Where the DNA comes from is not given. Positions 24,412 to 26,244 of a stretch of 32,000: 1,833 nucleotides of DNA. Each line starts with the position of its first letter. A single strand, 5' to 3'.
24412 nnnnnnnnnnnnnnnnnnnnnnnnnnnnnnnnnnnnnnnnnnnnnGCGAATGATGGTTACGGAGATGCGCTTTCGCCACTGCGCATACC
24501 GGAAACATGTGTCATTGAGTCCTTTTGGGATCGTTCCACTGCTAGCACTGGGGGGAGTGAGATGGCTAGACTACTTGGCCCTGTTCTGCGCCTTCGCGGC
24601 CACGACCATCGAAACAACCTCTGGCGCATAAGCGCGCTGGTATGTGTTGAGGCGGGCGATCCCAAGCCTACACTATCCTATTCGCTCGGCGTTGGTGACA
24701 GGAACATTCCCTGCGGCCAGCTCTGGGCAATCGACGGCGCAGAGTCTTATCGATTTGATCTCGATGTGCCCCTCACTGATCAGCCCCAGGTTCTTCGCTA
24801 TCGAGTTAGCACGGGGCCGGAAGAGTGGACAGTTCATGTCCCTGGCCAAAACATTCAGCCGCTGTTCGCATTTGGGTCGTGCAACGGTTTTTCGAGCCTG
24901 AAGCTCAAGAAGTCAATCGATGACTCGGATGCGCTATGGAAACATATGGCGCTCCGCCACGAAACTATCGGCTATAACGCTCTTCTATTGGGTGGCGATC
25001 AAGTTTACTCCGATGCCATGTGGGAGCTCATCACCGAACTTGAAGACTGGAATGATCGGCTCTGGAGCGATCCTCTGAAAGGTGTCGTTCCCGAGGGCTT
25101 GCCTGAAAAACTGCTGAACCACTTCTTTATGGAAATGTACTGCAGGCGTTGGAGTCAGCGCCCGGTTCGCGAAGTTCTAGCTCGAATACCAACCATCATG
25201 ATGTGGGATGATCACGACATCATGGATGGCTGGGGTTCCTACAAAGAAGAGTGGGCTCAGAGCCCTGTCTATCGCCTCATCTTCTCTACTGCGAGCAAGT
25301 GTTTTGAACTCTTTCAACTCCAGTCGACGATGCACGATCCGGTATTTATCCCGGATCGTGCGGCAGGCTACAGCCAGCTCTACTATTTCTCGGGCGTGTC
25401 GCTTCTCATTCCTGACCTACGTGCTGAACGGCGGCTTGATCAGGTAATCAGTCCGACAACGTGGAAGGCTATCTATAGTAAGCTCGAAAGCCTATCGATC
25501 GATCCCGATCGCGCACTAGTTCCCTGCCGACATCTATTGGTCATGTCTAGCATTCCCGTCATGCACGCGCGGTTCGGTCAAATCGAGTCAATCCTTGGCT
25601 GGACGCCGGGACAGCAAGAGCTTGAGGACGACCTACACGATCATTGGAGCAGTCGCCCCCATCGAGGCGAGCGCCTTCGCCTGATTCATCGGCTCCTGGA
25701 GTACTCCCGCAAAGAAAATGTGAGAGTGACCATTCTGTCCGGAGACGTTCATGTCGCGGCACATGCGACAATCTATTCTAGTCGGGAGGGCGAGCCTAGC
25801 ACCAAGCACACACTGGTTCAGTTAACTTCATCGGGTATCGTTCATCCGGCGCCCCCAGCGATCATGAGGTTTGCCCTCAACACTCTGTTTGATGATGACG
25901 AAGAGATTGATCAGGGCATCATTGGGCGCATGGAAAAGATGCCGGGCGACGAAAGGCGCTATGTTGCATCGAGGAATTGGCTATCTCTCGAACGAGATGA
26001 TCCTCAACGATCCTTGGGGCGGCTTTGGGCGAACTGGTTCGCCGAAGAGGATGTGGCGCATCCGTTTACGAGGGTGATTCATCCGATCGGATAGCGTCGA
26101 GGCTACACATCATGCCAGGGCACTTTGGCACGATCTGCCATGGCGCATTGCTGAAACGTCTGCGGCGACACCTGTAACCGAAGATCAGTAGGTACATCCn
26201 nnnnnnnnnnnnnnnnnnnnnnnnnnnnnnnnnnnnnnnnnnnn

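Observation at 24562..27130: PhoD-like metallophosphoesterase plus short stand-alone SIR2, apparently co-transcribed downstream of Thoeris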

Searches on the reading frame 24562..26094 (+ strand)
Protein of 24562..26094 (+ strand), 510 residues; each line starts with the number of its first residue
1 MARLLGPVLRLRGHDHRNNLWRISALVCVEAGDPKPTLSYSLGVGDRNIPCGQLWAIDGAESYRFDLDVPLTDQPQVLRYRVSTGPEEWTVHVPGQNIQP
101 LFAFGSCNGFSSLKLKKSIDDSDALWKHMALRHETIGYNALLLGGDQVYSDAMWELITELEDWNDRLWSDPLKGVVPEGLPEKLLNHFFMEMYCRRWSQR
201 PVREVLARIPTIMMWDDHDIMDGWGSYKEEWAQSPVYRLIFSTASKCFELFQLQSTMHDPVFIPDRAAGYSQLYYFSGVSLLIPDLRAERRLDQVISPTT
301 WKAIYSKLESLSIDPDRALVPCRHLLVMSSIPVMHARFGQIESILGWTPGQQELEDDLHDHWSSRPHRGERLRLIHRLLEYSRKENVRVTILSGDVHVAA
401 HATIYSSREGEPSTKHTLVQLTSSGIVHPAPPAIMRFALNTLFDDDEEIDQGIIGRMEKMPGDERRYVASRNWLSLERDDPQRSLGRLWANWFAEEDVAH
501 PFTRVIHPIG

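Call 3: search_protein_families(library=pfam, proteins=[window:24562-26094:+], max_evalue=0.01)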
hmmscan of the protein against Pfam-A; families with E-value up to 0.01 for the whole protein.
window:24562-26094:+ (510 aa): 2 families
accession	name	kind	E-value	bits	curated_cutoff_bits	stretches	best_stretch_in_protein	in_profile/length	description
PF19050.5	PhoD_2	-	5.5e-37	127.6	22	2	119-344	58-285/543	PhoD related phosphatase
PF09423.15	PhoD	-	1.5e-07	31.3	27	1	121-232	12-109/343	PhoD-like phosphatase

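Call 4: search_protein_families(library=padloc, proteins=[window:24562-26094:+], max_evalue=0.01)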
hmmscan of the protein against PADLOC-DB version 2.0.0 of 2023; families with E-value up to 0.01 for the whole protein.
window:24562-26094:+ (510 aa): 0 families

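Call 5: search_protein_families(library=ncbifam, proteins=[window:24562-26094:+], max_evalue=0.01)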
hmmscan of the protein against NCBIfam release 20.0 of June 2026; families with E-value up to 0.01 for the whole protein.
window:24562-26094:+ (510 aa): 0 families

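Call 9: find_homologous_proteins(query=window:24562-26094:+)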
Query window:24562-26094:+ (510 aa): 1532 proteins with E <= 0.001 among 8000 candidates; the best 120 are listed.
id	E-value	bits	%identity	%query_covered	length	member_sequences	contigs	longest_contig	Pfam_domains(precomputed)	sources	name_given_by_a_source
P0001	0.0e+0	1064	88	100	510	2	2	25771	PF09423.16,PF19050.6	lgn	-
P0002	0.0e+0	1040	86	100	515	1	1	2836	PF09423.16,PF19050.6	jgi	-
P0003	1.5e-199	682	59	100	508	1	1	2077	PF09423.16,PF19050.6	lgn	-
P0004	7.8e-193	660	59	100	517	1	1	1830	PF09423.16,PF19050.6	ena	-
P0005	2.8e-187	642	58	100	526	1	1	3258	PF09423.16,PF19050.6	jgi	jgi:hypothetical protein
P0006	2.6e-185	635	56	100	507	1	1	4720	PF09423.16,PF19050.6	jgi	jgi:hypothetical protein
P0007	3.1e-164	566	64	73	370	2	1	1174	PF09423.16,PF19050.6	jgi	-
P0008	8.1e-141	489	46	100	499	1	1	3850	PF09423.16,PF19050.6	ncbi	-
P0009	9.2e-134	465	47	100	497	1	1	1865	PF09423.16,PF19050.6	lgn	-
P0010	3.8e-132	460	44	100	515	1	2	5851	PF09423.16,PF19050.6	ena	-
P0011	6.4e-131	456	45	100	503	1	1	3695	PF09423.16,PF19050.6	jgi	jgi:hypothetical protein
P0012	4.3e-129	450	45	100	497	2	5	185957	PF09423.16,PF19050.6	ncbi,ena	-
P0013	8.2e-129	449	45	100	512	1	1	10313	PF09423.16,PF19050.6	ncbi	-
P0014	9.8e-129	449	45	100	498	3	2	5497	PF09423.16,PF19050.6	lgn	-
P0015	1.4e-128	448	45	99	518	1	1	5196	PF09423.16,PF19050.6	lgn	-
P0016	1.7e-128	448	43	100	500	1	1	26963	PF09423.16,PF19050.6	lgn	-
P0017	1.1e-127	445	44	100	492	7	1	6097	PF09423.16,PF19050.6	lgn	-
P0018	3.2e-127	444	45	99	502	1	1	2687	PF09423.16,PF19050.6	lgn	-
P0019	3.3e-127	444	43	100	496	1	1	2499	PF09423.16,PF19050.6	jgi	jgi:hypothetical protein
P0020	7.2e-127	443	43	100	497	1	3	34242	PF09423.16,PF19050.6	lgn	-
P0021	2.2e-126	441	43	100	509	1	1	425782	PF09423.16,PF19050.6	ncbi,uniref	ncbi:alkaline phosphatase D family protein [Inquilinus sp. CAU 1745]|uniref:alkaline phosphatase D f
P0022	6.2e-126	439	44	100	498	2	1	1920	PF09423.16,PF19050.6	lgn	-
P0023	1.0e-125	439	42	100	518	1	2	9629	PF09423.16,PF19050.6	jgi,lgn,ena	-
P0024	1.1e-125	439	44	100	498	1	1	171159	PF09423.16,PF19050.6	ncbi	ncbi:MAG TPA: alkaline phosphatase D family protein [Thermoanaerobaculia bacterium]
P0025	2.6e-125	437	42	100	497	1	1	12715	PF09423.16,PF19050.6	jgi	jgi:hypothetical protein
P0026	6.0e-125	436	44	100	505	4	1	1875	PF09423.16,PF19050.6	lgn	-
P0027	7.4e-125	436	45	99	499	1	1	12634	PF09423.16,PF19050.6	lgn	-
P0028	9.1e-125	436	44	100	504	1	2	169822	PF09423.16,PF19050.6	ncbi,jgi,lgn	jgi:hypothetical protein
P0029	9.8e-125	435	44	100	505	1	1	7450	PF09423.16,PF19050.6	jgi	jgi:hypothetical protein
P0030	2.8e-124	434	43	100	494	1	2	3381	PF09423.16,PF19050.6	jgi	jgi:hypothetical protein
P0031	2.8e-124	434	43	100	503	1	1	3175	PF09423.16,PF19050.6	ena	-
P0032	3.9e-124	434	41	99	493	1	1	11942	PF09423.16,PF19050.6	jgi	jgi:phosphodiesterase/alkaline phosphatase D-like protein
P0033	1.2e-123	432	44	99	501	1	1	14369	PF09423.16,PF19050.6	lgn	-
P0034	1.3e-123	432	43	99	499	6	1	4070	PF09423.16,PF19050.6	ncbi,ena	ncbi:MAG: alkaline phosphatase D family protein [Pseudomonadota bacterium]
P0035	2.2e-123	431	42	100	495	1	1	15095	PF09423.16,PF19050.6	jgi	jgi:hypothetical protein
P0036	2.8e-123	431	43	100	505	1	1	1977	PF09423.16,PF19050.6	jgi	jgi:hypothetical protein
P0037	3.0e-123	431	44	99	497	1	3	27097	PF09423.16,PF19050.6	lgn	-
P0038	3.8e-123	430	43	99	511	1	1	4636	PF09423.16,PF19050.6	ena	-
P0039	4.0e-123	430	43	100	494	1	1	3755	PF09423.16,PF19050.6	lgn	-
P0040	4.2e-123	430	43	100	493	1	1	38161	PF09423.16,PF19050.6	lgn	-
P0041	4.3e-123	430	44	99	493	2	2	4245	PF09423.16,PF19050.6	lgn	-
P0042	1.0e-122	429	43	100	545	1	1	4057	PF09423.16,PF19050.6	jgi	jgi:hypothetical protein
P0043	1.2e-122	429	43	100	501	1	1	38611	PF19050.6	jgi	-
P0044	1.2e-122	429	45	100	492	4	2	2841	PF09423.16,PF19050.6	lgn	-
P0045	1.4e-122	428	42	99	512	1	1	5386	PF09423.16,PF19050.6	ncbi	ncbi:MAG TPA: alkaline phosphatase D family protein [Croceibacterium sp.]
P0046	4.5e-122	427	43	100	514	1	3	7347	PF09423.16,PF19050.6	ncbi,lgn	-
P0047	5.8e-122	426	42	100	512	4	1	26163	PF09423.16,PF19050.6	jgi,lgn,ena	-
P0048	9.6e-122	426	43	100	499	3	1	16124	PF09423.16,PF19050.6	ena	-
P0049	1.3e-121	425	43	100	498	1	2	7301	PF09423.16,PF19050.6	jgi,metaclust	metaclust:\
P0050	1.4e-121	425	43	100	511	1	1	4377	PF09423.16,PF19050.6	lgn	-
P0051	1.5e-121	425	45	100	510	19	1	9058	PF09423.16,PF19050.6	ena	-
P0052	3.1e-121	424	45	100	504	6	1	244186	PF09423.16,PF19050.6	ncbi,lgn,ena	-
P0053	3.4e-121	424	43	100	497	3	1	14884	PF09423.16,PF19050.6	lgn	-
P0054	3.8e-121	424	43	100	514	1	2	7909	PF09423.16,PF19050.6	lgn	-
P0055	5.2e-121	423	42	100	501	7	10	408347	PF09423.16,PF19050.6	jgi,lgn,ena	jgi:hypothetical protein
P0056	5.6e-121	423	41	100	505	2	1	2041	PF09423.16,PF19050.6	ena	-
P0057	5.8e-121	423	43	99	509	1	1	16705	PF09423.16,PF19050.6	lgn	-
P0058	6.9e-121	423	44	100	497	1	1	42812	PF09423.16,PF19050.6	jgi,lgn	-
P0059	8.6e-121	422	43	99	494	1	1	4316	PF09423.16,PF19050.6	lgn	-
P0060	2.2e-120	421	41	100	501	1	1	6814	PF09423.16,PF19050.6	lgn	-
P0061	2.9e-120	421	44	100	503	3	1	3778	PF09423.16,PF19050.6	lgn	-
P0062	4.0e-120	420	44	100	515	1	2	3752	PF09423.16,PF19050.6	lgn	-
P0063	4.1e-120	420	42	100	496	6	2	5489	PF09423.16,PF19050.6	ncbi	ncbi:MAG: alkaline phosphatase D family protein [Alphaproteobacteria bacterium]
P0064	4.7e-120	420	41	100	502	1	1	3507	PF09423.16,PF19050.6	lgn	-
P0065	5.1e-120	420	43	100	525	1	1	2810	PF09423.16,PF19050.6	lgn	-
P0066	6.5e-120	420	42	100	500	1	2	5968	PF09423.16,PF19050.6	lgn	-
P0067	7.1e-120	419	42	99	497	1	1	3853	PF09423.16,PF19050.6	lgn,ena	-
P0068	1.0e-119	419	43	100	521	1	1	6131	PF09423.16,PF19050.6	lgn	-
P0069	1.2e-119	419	43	100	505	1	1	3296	PF09423.16,PF19050.6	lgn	-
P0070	1.8e-119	418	42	99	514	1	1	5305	PF09423.16,PF19050.6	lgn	-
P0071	2.5e-119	418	42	99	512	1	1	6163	PF09423.16,PF19050.6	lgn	-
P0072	2.5e-119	418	41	100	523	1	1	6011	PF09423.16,PF19050.6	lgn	-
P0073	2.7e-119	418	42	99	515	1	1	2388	PF09423.16,PF19050.6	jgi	jgi:hypothetical protein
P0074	2.8e-119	418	44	100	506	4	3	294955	PF09423.16,PF19050.6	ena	-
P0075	3.5e-119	417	43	100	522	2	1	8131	PF09423.16,PF19050.6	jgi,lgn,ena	-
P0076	3.8e-119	417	44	100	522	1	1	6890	PF09423.16,PF19050.6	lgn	-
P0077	4.9e-119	417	43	99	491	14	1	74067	PF09423.16,PF19050.6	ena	-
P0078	5.4e-119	417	42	100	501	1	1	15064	PF09423.16,PF19050.6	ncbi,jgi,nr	ncbi:MAG: alkaline phosphatase family protein [Burkholderiaceae bacterium]|jgi:hypothetical protein|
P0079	7.3e-119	416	42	99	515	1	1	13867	PF09423.16,PF19050.6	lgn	-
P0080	1.3e-118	415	41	100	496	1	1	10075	PF09423.16,PF19050.6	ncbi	-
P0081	1.9e-118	415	41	100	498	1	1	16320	PF09423.16,PF19050.6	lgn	-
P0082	1.9e-118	415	42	100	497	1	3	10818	PF09423.16,PF19050.6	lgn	-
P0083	2.7e-118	414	42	100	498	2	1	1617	PF09423.16,PF19050.6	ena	-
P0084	3.4e-118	414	42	100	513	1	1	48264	PF09423.16,PF19050.6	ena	-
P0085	3.5e-118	414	43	99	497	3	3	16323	PF09423.16,PF19050.6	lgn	-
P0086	3.6e-118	414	43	99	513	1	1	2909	PF09423.16,PF19050.6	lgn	-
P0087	4.2e-118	414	44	99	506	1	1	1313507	PF09423.16,PF19050.6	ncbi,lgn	ncbi:MAG: alkaline phosphatase D family protein [Rhodospirillales bacterium]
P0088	4.4e-118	414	43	100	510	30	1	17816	PF09423.16,PF19050.6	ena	-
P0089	5.3e-118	413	41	100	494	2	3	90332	PF09423.16,PF19050.6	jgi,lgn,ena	-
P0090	6.4e-118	413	42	100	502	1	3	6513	PF09423.16,PF19050.6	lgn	-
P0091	8.2e-118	413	41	100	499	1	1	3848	PF09423.16,PF19050.6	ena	-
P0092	8.5e-118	413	43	100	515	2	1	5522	PF09423.16,PF19050.6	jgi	-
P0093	9.0e-118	413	41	100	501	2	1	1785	PF09423.16,PF19050.6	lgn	-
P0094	1.0e-117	412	42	99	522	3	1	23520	PF09423.16,PF19050.6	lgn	-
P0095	1.3e-117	412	41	100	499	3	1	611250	PF09423.16,PF19050.6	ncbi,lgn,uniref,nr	ncbi:alkaline phosphatase D family protein [Thalassospira aquimaris]|uniref:Alkaline phosphatase D f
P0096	1.6e-117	412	42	100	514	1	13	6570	PF09423.16,PF19050.6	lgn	-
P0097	2.1e-117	411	42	100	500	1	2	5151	PF09423.16,PF19050.6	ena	-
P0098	2.2e-117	411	44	100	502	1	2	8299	PF09423.16,PF19050.6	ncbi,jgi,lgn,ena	-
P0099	2.3e-117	411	42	99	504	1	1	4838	PF09423.16,PF19050.6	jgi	jgi:hypothetical protein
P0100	2.9e-117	411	42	100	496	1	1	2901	PF09423.16,PF19050.6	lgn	-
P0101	3.0e-117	411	43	99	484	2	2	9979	PF09423.16,PF19050.6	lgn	-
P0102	3.6e-117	411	41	99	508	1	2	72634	PF09423.16,PF19050.6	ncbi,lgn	-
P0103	3.7e-117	410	43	100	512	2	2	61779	PF09423.16,PF19050.6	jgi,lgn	jgi:hypothetical protein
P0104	3.8e-117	410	42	100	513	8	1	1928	PF09423.16,PF19050.6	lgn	-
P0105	4.3e-117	410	42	100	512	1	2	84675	PF09423.16,PF19050.6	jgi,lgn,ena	-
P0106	5.8e-117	410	43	100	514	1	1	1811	PF09423.16,PF19050.6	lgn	-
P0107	6.1e-117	410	42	100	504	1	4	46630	PF09423.16,PF19050.6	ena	-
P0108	7.0e-117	410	42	100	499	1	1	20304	PF09423.16,PF19050.6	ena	-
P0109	7.6e-117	409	42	99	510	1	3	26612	PF09423.16,PF19050.6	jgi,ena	-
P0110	8.9e-117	409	42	100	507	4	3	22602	PF09423.16,PF19050.6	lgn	-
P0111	1.4e-116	409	40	99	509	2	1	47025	PF09423.16,PF19050.6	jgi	jgi:hypothetical protein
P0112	1.6e-116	408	43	100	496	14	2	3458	PF09423.16,PF19050.6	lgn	-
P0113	1.6e-116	408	43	100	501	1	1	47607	PF09423.16,PF19050.6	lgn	-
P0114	1.8e-116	408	42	100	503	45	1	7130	PF09423.16,PF19050.6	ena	-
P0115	1.9e-116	408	42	100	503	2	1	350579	PF09423.16,PF19050.6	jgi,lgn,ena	-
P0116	2.1e-116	408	43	100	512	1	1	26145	PF09423.16,PF19050.6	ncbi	ncbi:MAG: alkaline phosphatase D family protein [Betaproteobacteria bacterium]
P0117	2.5e-116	408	42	100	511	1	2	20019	PF09423.16,PF19050.6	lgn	-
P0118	2.8e-116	408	44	100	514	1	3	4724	PF09423.16,PF19050.6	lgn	-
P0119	2.9e-116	408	41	100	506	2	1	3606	PF09423.16,PF19050.6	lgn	-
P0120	2.9e-116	408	41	95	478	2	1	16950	PF09423.16,PF19050.6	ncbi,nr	ncbi:MAG: alkaline phosphatase family protein [Burkholderiaceae bacterium]|nr:alkaline phosphatase f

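Call 11: find_encoding_contigs(protein=P0001, flank=10000, max_places=3)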
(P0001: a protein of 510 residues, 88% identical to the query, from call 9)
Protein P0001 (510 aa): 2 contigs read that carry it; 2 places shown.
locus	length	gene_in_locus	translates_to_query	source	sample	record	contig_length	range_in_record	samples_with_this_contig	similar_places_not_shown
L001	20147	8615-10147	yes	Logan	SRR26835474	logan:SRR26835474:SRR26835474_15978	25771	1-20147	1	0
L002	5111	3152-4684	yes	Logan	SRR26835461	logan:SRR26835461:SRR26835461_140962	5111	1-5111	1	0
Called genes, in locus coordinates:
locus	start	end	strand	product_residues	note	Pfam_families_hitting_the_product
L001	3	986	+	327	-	?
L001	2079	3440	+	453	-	PF18860:AbiJ_NTD3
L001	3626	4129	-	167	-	-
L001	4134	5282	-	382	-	PF13676:TIR_2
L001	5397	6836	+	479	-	PF13289:SIR2_2, PF18185:STALD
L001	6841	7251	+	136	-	PF08937:ThsB_TIR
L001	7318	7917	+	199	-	PF08937:ThsB_TIR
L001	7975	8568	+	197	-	PF13676:TIR_2 (weak)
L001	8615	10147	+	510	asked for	PF19050:PhoD_2, PF09423:PhoD (weak), PF19050:PhoD_2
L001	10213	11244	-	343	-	-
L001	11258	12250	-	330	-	-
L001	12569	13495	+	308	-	PF13289:SIR2_2 (weak)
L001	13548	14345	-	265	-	PF08980:DUF1883, PF01582:TIR, PF13676:TIR_2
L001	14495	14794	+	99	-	-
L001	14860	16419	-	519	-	PF00004:AAA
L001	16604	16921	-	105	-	PF20339:DUF6634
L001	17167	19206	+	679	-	PF00580:UvrD-helicase, PF13245:AAA_19, PF13604:AAA_30 (faint), PF01443:Viral_helicase1 (faint), PF13361:UvrD_C, PF13538:UvrD_C_2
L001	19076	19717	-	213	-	PF01850:PIN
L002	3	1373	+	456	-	?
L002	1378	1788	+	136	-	PF08937:ThsB_TIR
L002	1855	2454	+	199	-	PF08937:ThsB_TIR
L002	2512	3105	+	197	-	PF13676:TIR_2 (weak)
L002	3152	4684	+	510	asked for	PF19050:PhoD_2, PF09423:PhoD (weak), PF19050:PhoD_2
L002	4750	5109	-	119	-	?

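Call 15: find_related_loci(query=A1, collection=genome_contigs, flank=10000)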
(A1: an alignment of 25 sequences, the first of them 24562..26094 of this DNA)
Query A1 (510 aa) in genome_contigs; peptide patterns used: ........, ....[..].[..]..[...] (x = any residue, [..] = any of these).
599 stretches matched a pattern (row limit reached: there are more); 574 encode a relative of the query (tblastn E <= 1e-3); the best 80 are kept; 80 distinct loci.
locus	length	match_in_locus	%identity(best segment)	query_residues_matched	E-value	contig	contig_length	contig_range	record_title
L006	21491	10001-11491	46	1-509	5e-131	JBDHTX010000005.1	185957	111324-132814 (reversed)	MAG: Dongiaceae bacterium isolate AS-MICRO-OLR.196 NODE_150_length_185957_cov_24.970592, whole genome shotgun sequence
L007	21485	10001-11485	43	1-509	5e-129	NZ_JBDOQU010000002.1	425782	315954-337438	Inquilinus sp. CAU 1745 contig2, whole genome shotgun sequence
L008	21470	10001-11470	43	5-509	1e-128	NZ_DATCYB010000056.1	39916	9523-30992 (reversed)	MAG: Allosphingosinicella sp. isolate SMAG_U7454 k141_90148, whole genome shotgun sequence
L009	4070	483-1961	43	1-507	3e-130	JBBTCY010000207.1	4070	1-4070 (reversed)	MAG: Pseudomonadota bacterium isolate H41-bin200_1 H41_bin200_1_000000000207, whole genome shotgun sequence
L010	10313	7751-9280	45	1-508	1e-131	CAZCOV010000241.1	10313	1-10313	MAG TPA_asm: uncultured Thermoanaerobaculia bacterium isolate SRP237561_co1_143 genome assembly, contig: NODE_12535_leng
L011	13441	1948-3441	43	1-510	7e-127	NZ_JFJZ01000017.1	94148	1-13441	Thalassospira sp. MCCC 1A01428 contig17, whole genome shotgun sequence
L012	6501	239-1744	45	1-509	2e-123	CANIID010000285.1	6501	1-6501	MAG: Betaproteobacteria bacterium isolate RE-9nov16-207 genome assembly, contig: RE-9nov16-C34308, whole genome shotgun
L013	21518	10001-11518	42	5-509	3e-122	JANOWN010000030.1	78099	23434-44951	MAG: Methylotenera sp. isolate VAR_35_metabat_405 VAR_35_k141_1877277, whole genome shotgun sequence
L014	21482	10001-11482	44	1-509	5e-122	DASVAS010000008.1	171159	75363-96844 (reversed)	MAG TPA_asm: Thermoanaerobaculia bacterium isolate SMAG_U1959 k141_15187, whole genome shotgun sequence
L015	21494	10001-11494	41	1-509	4e-122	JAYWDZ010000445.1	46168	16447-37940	MAG: Nitrosomonadales bacterium isolate GL97_DN_concoct_123 GL97_DN_concoct_123_444, whole genome shotgun sequence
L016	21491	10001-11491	41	1-509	9e-122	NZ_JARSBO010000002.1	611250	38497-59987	Thalassospira aquimaris strain FZY0004 NODE_2_length_611250_cov_120.787558, whole genome shotgun sequence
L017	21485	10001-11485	42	5-510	7e-121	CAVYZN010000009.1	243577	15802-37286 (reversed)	MAG: uncultured Gammaproteobacteria bacterium isolate MFD02199.bin.2.112 genome assembly, contig: contig_26712, whole ge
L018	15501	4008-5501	42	1-509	9e-121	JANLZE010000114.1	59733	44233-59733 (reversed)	MAG: Thiobacillaceae bacterium isolate OTE_14_concoct_81 OTE_14_k141_4005560, whole genome shotgun sequence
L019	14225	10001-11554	42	5-510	9e-121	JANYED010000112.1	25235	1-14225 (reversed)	MAG: Polaromonas sp. isolate 337R_metabinner_20_sub 337R_k141_534745, whole genome shotgun sequence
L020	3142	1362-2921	42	5-510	1e-124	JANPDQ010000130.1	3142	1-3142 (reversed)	MAG: Polaromonas sp. isolate VAR_78_metabat_344 VAR_78_k141_190702, whole genome shotgun sequence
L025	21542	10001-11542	42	5-509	3e-117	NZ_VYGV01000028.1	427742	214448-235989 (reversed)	Hydrogenophaga aromaticivorans strain D2P1 NODE_4_length_427742_cov_21.238776, whole genome shotgun sequence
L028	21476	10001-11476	42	5-509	1e-116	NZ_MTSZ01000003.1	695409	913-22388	Kiloniella majae strain M56.1 Contig3, whole genome shotgun sequence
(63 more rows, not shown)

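Call 18: find_encoding_contigs(protein=P0006, flank=10000, max_places=3)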
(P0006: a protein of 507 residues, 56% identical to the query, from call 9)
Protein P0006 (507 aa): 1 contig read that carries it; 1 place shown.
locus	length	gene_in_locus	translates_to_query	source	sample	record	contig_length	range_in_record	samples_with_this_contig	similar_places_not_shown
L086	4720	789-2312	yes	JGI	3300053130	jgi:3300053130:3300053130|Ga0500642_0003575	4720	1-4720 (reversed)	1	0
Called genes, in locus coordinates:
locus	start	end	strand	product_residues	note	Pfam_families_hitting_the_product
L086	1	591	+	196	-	?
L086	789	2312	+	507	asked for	PF19050:PhoD_2, PF09423:PhoD (weak), PF19050:PhoD_2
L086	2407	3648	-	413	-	PF01594:AI-2E_transport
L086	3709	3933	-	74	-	-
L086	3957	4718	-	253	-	?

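Call 19: find_encoding_contigs(protein=P0005, flank=10000, max_places=3)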
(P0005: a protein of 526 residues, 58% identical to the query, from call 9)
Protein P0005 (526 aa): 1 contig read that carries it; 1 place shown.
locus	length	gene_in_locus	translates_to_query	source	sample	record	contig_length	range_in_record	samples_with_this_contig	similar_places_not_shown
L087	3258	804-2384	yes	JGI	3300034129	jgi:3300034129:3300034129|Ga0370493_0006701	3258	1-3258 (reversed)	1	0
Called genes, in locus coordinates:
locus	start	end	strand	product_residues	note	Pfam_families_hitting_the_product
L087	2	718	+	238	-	?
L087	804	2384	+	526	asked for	PF19050:PhoD_2, PF09423:PhoD (weak), PF19050:PhoD_2 (weak)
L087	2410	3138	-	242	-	PF01594:AI-2E_transport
